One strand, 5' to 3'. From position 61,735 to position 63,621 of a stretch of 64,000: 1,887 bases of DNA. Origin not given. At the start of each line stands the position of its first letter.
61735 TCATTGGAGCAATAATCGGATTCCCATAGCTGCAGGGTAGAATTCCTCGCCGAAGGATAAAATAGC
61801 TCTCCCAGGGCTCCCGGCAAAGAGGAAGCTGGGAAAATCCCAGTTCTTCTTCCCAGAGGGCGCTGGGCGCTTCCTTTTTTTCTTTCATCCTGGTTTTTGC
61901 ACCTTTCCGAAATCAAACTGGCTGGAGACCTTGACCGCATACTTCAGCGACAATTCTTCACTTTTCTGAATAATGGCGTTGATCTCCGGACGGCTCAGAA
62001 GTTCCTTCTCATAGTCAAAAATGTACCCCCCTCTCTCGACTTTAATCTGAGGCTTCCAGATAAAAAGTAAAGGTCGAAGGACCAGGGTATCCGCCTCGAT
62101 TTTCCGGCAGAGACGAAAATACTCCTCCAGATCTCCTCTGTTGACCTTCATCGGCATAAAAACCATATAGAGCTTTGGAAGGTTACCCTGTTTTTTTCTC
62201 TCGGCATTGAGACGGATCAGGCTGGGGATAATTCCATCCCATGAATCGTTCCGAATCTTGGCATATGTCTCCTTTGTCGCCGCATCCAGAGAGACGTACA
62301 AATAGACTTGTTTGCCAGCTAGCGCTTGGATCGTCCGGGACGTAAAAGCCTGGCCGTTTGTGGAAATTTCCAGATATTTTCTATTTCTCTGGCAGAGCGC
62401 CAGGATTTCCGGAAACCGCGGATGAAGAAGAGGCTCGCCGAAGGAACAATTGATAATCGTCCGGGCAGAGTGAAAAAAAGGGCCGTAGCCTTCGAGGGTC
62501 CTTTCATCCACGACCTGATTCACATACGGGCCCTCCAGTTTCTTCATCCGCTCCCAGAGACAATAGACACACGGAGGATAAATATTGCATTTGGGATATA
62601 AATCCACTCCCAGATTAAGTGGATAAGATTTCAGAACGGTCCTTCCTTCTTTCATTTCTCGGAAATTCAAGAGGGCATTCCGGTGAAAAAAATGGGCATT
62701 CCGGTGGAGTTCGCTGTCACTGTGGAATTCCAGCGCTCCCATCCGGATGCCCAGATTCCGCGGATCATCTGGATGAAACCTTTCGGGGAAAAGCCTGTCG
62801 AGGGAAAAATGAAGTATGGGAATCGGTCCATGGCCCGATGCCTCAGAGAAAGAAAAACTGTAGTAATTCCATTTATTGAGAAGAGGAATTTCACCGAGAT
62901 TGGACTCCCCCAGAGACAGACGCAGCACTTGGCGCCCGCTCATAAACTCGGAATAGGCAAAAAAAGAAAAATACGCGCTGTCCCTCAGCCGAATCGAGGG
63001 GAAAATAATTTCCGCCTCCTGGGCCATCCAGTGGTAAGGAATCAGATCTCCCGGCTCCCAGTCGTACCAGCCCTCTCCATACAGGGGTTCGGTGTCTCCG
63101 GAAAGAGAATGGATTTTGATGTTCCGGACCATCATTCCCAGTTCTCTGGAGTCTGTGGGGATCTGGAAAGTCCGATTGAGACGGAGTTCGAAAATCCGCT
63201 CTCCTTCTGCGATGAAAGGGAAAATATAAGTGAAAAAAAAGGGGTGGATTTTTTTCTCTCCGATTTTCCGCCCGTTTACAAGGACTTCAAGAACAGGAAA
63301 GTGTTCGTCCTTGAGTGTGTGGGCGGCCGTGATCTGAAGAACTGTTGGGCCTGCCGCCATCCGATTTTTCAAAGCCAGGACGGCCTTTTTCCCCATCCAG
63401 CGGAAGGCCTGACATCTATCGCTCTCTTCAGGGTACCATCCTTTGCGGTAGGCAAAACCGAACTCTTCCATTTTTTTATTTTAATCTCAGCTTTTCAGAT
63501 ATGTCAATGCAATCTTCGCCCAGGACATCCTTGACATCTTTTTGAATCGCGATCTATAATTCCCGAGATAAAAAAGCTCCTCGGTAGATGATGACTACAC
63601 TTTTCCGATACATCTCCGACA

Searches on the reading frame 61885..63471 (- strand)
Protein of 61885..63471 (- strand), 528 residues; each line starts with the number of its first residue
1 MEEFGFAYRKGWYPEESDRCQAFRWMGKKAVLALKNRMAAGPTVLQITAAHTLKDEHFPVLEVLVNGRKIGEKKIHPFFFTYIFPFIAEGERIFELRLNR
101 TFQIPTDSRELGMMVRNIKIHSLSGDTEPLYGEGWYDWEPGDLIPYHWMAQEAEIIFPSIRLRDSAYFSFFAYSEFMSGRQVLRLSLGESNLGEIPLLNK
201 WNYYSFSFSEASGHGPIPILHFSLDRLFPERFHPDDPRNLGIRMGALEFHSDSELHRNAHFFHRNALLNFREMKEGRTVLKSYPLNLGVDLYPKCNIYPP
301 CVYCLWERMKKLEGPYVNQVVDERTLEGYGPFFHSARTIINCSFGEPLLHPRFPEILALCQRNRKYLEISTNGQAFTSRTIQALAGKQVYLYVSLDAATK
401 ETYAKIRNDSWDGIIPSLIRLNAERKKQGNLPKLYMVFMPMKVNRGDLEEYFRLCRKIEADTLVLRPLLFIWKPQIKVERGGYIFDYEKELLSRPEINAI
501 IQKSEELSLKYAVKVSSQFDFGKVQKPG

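Call 17: search_protein_families(library=pfam, proteins=[window:61885-63471:-], max_evalue=0.0001)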
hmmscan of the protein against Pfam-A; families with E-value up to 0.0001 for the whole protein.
window:61885-63471:- (528 aa): 1 family
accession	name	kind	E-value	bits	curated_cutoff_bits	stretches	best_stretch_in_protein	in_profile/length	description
PF04055.27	Radical_SAM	-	1.1e-09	39.1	29.5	1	292-453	4-164/166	Radical SAM superfamily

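Call 24: search_protein_families(library=ncbifam, proteins=[window:61885-63471:-], max_evalue=0.001)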
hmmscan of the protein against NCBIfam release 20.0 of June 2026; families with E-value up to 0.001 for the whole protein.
window:61885-63471:- (528 aa): 13 families
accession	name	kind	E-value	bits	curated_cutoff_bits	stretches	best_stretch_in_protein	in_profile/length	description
TIGR04317.1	W_rSAM_matur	equivalog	1.1e-16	60.9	380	1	289-469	8-185/349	tungsten cofactor oxidoreductase radical SAM maturase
TIGR04321.1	spiroSPASM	subfamily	1.1e-09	37.5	250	1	274-458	220-408/510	spiro-SPASM protein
TIGR04251.1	SCM_rSAM_ScmF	equivalog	6.4e-09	35.7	400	1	342-463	59-177/353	SynChlorMet cassette radical SAM/SPASM protein ScmF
TIGR03972.1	rSAM_TYW1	equivalog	1.1e-07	31.2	317.95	1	344-461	127-241/297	4-demethylwyosine synthase TYW1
NF038283.1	viperin_w_prok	equivalog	1.5e-07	30.9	180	1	293-406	10-125/281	viperin family antiviral radical SAM protein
TIGR02666.1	moaA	equivalog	3.5e-07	29.5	284.05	1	290-457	15-182/336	GTP 3',8-cyclase MoaA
TIGR04311.1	rSAM_Geo_metal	subfamily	3.7e-07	29.5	400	1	283-464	1-183/423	radical SAM/SPASM family putative metalloenzyme maturase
TIGR03962.1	mycofact_rSAM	equivalog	3.1e-06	26.6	265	1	287-461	14-179/339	mycofactocin radical SAM maturase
NF001199.0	PRK00164.2-1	equivalog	6.6e-06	25.5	231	1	286-460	13-180/308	GTP 3',8-cyclase MoaA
TIGR02668.1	moaA_archaeal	equivalog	3.7e-05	22.9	325.25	1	287-458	12-176/303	GTP 3',8-cyclase MoaA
TIGR04051.1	rSAM_NirJ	equivalog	0.00048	19.2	515.45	1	340-464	52-172/354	heme d1 biosynthesis radical SAM protein NirJ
NF033640.1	N_Twi_rSAM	subfamily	0.00069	18.8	170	1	345-424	181-268/398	twitch domain-containing radical SAM protein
TIGR04038.1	tatD_link_rSAM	subfamily_domain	0.00098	19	129.7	0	301-409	22-136/192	TatD family nuclease-associated radical SAM protein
